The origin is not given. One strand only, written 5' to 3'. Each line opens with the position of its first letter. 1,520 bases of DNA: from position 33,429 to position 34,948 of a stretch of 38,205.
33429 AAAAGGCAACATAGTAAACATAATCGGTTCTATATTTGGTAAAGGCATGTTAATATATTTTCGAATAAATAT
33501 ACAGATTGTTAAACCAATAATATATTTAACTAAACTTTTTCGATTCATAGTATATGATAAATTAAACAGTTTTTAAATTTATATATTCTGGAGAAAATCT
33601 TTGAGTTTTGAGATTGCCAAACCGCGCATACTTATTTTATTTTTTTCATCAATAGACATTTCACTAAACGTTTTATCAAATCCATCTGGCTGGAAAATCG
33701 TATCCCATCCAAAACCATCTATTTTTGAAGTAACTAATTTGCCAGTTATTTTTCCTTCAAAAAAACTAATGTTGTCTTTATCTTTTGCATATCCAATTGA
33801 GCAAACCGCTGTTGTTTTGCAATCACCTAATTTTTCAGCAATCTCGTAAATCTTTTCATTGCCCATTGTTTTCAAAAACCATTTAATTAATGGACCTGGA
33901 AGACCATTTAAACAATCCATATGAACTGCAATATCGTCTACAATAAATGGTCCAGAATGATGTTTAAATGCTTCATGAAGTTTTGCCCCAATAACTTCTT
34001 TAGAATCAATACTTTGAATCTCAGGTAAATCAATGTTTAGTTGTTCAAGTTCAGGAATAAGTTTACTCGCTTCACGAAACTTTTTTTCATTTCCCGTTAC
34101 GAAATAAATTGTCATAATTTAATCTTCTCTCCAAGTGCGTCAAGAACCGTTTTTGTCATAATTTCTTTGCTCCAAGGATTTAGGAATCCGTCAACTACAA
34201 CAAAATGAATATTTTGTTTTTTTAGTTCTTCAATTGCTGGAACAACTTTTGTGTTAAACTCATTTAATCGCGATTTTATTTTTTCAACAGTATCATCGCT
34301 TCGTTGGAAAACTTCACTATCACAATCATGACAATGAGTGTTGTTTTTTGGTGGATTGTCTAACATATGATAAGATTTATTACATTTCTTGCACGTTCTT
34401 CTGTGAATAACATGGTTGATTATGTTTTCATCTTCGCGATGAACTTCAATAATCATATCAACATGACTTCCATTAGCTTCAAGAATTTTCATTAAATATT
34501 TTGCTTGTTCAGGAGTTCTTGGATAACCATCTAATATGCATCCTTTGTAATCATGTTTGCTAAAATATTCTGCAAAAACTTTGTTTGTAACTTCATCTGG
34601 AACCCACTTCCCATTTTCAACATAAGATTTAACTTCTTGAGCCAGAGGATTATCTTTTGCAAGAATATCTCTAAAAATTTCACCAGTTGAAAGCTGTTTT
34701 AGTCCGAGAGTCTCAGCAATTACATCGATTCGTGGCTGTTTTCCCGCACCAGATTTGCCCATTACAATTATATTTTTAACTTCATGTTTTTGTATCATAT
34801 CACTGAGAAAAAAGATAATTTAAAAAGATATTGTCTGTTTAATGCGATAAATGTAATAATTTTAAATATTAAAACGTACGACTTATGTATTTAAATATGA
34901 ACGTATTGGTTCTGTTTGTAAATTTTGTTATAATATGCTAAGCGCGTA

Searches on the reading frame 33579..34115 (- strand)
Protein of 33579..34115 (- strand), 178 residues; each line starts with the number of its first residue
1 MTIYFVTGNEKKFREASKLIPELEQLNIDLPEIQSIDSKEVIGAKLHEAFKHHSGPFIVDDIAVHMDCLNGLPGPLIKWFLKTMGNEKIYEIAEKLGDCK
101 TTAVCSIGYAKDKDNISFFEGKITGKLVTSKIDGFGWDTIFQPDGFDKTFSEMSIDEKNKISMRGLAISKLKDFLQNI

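Call 104: search_protein_families(library=pfam, proteins=[window:33579-34115:-], max_evalue=0.0001)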
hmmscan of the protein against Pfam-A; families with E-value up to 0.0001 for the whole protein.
window:33579-34115:- (178 aa): 1 family
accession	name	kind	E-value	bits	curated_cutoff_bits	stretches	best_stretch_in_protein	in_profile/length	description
PF01725.21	Ham1p_like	-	1.2e-39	136.5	22.5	1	3-174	1-186/186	Ham1 family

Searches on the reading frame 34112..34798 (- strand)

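Call 104: search_protein_families(library=pfam, proteins=[window:34112-34798:-], max_evalue=0.0001)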
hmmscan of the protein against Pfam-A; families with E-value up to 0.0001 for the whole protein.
window:34112-34798:- (228 aa): 3 families
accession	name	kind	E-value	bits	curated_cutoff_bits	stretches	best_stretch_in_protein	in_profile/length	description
PF00406.28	ADK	-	1.8e-30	106.5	26.8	1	12-196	1-150/151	Adenylate kinase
PF13207.12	AAA_17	-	2.9e-16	60.4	27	1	13-135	1-124/136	AAA domain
PF05191.20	ADK_lid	-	1.2e-10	41.5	26.6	1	133-168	1-36/36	Adenylate kinase, active site lid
